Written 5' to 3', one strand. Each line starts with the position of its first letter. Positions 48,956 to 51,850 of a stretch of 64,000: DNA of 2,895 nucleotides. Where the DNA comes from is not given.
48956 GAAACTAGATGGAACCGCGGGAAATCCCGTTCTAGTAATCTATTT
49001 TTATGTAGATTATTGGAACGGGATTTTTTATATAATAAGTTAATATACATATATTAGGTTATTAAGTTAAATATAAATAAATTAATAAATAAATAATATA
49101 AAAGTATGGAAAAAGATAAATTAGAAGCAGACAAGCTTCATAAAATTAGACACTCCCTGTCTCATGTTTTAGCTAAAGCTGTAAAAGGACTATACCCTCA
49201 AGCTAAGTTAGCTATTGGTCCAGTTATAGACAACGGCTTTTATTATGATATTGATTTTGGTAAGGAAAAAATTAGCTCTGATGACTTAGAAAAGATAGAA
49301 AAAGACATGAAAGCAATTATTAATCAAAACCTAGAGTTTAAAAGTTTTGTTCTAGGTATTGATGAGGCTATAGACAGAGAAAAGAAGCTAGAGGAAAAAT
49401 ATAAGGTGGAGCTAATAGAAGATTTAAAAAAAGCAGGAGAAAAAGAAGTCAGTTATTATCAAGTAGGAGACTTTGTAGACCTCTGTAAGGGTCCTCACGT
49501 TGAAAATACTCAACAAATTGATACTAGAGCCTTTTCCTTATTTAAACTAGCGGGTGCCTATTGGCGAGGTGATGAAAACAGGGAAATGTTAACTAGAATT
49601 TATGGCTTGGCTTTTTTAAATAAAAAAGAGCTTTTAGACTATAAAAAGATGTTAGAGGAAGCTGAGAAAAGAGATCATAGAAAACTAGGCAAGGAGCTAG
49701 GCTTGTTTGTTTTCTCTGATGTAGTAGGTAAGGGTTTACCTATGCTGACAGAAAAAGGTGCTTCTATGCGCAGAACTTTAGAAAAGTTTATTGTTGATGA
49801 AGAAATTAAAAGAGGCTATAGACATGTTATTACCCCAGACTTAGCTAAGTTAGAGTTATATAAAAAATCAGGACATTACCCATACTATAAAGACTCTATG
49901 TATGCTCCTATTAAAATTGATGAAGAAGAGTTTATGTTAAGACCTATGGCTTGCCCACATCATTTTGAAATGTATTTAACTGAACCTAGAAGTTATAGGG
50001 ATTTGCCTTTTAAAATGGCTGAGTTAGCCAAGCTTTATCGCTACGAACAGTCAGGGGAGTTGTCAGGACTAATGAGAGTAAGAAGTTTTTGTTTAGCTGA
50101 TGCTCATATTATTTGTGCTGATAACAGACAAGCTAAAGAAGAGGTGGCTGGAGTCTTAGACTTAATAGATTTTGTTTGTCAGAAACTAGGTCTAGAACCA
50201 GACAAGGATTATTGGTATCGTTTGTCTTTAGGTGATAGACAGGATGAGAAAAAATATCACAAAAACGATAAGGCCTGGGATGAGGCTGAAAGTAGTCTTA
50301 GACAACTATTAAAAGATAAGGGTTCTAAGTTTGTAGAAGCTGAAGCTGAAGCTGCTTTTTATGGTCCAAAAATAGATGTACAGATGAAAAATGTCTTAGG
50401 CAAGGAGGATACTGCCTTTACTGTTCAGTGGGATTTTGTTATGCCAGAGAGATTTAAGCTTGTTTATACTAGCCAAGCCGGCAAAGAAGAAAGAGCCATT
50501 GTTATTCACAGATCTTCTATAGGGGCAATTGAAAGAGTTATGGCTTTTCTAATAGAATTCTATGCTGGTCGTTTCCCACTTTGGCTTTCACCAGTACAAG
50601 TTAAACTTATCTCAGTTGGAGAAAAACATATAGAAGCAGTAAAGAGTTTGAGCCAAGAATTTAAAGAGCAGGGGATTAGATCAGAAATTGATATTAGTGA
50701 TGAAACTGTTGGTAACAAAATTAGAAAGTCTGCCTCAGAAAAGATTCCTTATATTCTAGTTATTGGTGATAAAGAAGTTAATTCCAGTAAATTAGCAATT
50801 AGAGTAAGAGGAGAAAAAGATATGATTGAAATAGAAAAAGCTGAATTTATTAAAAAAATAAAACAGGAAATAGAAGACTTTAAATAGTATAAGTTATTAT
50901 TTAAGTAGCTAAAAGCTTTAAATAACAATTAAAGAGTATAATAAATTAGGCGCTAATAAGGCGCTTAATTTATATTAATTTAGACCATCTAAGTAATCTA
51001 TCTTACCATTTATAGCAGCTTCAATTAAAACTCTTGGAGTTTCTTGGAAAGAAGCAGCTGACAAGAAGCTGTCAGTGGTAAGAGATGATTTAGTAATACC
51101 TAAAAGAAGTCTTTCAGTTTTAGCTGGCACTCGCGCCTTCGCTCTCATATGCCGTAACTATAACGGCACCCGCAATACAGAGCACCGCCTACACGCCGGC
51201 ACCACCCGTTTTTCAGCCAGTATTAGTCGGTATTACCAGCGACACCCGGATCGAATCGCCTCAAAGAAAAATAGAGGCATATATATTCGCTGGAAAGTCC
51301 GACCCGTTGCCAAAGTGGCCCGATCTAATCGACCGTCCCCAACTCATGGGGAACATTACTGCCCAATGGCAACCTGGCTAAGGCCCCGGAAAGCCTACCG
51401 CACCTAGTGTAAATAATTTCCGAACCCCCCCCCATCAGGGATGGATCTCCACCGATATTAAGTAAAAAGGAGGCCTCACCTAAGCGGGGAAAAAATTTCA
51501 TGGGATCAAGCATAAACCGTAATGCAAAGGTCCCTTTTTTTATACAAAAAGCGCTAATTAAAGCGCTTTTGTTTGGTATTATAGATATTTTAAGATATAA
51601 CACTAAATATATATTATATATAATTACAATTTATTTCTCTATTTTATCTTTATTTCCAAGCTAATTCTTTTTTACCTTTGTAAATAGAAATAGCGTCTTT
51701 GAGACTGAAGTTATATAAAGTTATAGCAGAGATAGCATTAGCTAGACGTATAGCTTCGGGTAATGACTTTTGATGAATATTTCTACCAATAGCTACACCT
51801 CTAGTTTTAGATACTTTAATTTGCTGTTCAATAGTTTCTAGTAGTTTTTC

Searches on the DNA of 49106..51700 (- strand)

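Call 6: search_rna_families(source=window, start=50850, end=51700, threshold=evalue, max_evalue=10, show_alignments=4)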
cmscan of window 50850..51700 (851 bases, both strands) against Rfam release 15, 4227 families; matches with E-value up to 10: 7.
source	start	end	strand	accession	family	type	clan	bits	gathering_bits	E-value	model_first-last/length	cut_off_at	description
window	51509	51571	+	RF02438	SpF51_sRNA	Gene; sRNA;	-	23.6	50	0.087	1-45/45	no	Streptococcus sRNA SpF51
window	50933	50999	-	RF02419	Spd-sr37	Gene; sRNA;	-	21.7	45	0.41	1-67/67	no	Streptococcus sRNA Spd-sr37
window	51540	51611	-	RF02059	STnc50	Gene; sRNA;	-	17.6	55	5.1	1-84/84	no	Salmonella enterica sRNA STnc40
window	50902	50971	+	RF02057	STnc40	Gene; sRNA;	-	16.9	45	5.8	1-70/70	no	Salmonella enterica sRNA STnc40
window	51544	51606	-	RF02057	STnc40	Gene; sRNA;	-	16.4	45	7.4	1-70/70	no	Salmonella enterica sRNA STnc40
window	51458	51575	+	RF01408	sraL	Gene; sRNA;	-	16.1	39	0.47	1-142/142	no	sraL Hfq binding RNA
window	51536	51588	+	RF01938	mir-1251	Gene; miRNA;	-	13.8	81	8.4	1-66/66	no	mir-1251 microRNA precursor family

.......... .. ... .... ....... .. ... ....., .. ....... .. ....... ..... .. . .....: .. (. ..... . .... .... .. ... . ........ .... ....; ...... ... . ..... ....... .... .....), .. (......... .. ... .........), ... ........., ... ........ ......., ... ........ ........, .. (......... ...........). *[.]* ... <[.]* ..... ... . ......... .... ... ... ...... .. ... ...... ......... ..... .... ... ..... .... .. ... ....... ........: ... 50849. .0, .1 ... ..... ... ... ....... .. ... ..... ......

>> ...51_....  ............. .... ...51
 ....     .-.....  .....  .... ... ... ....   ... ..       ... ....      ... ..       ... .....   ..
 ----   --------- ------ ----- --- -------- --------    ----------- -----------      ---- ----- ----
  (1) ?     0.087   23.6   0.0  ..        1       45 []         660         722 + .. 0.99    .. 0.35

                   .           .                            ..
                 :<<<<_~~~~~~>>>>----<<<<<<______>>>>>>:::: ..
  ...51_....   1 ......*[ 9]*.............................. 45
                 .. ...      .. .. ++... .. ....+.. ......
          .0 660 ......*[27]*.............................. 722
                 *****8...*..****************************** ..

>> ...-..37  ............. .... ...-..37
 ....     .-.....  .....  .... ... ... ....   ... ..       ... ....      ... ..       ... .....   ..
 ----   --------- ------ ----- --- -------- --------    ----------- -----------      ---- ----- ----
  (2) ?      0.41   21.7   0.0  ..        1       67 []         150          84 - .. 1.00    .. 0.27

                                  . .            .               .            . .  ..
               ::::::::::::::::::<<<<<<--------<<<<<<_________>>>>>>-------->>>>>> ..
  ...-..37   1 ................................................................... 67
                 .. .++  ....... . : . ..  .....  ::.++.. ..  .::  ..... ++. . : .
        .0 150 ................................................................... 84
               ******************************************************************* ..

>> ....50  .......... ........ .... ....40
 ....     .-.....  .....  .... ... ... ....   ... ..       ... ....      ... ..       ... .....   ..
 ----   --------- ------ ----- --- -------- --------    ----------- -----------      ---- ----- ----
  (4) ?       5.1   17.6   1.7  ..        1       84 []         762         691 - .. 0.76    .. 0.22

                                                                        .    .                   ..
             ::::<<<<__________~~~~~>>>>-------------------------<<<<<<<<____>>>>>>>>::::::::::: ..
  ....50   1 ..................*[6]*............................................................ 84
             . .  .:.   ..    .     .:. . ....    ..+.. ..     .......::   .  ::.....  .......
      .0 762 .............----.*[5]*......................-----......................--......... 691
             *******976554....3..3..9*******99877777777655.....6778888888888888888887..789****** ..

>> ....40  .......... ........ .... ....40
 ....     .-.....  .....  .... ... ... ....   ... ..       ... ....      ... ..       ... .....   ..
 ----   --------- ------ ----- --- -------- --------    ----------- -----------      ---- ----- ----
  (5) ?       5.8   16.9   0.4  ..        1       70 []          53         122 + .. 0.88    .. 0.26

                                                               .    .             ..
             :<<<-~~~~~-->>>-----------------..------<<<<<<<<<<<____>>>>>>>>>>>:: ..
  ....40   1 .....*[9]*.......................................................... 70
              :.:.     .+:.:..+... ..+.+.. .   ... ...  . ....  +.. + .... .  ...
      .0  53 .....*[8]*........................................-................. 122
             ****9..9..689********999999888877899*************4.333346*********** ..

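Call 23: search_dna_similar(query=window:51100-51560:-, collection=phages, mode=distant, max_evalue=0.01)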
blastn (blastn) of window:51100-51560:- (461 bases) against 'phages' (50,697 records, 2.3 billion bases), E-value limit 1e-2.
No match.

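Call 24: search_dna_similar(query=window:51100-51560:-, collection=plasmids, mode=distant, max_evalue=0.01)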
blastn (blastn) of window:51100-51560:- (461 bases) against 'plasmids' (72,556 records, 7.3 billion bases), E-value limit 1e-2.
No match.

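Call 47: search_rna_families(source=L113, start=7780, end=8280, threshold=evalue, max_evalue=10, show_alignments=2)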
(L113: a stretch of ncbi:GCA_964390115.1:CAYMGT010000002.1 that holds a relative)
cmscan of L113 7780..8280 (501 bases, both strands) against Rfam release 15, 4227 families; matches with E-value up to 10: 5.
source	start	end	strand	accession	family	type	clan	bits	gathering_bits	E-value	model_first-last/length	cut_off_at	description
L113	7847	7898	+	RF01183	SNORD19B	Gene; snRNA; snoRNA; CD-box;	CL00048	20.1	50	1.5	1-84/84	no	Small nucleolar RNA SNORD19B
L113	8166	8251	-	RF02732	JA04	Gene; sRNA;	-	17.5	81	8.1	1-81/81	no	Aggregatibacter sRNA JA04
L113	8213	8250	+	RF04343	Plastid-psbA-2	Cis-reg;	CL00153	16.5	55.8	2.8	10-47/60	no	Plastid-psbA-2 3UTR RNA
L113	8190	8266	-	RF02822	Srn266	Gene; sRNA;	-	16.4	63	4.8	1-112/112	no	Streptococcus RNA 266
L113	8187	8268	+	RF01820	RsaE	Gene; sRNA;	-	15.2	79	6.3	1-112/112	no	RNA Staph. aureus E (RoxS)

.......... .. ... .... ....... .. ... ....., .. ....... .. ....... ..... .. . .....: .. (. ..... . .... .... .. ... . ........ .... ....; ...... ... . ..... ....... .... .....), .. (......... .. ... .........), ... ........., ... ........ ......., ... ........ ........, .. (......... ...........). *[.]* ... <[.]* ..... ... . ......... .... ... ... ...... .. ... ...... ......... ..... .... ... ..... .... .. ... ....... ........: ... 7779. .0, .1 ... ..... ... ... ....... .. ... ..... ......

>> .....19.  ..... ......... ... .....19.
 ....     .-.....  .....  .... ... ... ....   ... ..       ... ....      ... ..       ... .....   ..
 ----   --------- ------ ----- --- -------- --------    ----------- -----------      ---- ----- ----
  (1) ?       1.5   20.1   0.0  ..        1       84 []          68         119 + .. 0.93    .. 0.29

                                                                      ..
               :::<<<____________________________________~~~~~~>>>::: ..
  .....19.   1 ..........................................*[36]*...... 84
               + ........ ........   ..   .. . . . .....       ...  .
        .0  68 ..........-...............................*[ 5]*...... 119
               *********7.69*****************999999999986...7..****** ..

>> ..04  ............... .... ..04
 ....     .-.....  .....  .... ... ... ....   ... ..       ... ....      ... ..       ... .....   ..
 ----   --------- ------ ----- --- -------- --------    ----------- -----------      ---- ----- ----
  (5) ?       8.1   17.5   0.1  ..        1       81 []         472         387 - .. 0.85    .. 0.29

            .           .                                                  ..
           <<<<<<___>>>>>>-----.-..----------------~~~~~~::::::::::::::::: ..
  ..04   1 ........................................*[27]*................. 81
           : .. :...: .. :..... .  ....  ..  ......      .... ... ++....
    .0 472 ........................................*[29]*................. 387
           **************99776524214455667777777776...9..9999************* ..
